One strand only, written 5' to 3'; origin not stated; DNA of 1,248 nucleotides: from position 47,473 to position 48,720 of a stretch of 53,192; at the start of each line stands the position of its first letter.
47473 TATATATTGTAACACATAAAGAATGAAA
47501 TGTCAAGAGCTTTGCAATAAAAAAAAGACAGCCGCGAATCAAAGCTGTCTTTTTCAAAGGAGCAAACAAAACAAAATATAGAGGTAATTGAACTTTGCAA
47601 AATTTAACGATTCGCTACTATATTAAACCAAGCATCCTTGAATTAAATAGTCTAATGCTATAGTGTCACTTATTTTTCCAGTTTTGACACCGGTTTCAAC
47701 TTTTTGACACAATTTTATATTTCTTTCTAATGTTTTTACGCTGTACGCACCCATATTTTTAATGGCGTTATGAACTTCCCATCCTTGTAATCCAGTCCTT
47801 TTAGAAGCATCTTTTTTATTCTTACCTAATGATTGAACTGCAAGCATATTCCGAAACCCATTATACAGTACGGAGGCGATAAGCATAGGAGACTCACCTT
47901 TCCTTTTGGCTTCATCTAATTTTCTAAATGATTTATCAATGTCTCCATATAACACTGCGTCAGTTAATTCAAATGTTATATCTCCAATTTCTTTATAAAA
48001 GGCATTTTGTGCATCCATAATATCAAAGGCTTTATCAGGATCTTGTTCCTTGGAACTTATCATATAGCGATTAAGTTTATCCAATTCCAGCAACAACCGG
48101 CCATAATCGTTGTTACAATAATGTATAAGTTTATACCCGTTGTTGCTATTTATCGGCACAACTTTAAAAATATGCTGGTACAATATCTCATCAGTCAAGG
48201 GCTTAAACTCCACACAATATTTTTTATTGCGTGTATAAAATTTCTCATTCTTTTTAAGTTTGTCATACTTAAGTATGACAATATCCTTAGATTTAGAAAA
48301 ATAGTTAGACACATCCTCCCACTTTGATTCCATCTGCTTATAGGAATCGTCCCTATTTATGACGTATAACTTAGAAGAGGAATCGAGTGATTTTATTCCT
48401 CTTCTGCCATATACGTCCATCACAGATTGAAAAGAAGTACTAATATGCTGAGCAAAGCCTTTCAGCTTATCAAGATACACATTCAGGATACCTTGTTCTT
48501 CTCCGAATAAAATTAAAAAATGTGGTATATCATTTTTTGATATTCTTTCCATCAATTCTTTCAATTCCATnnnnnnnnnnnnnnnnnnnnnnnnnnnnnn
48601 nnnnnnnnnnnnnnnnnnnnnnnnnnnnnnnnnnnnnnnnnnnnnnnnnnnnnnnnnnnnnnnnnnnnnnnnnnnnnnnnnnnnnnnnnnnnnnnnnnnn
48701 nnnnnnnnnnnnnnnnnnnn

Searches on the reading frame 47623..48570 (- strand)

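Call 57: search_protein_families(library=phrogs, proteins=[window:47623-48570:-], max_evalue=0.00001)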
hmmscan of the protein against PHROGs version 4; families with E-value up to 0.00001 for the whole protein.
window:47623-48570:- (315 aa): 1 family
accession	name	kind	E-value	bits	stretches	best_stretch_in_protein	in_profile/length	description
phrog_20214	-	DNA, RNA and nucleotide metabolism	3.8e-44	152.3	1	1-308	1-294/303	clamp loader of DNA polymerase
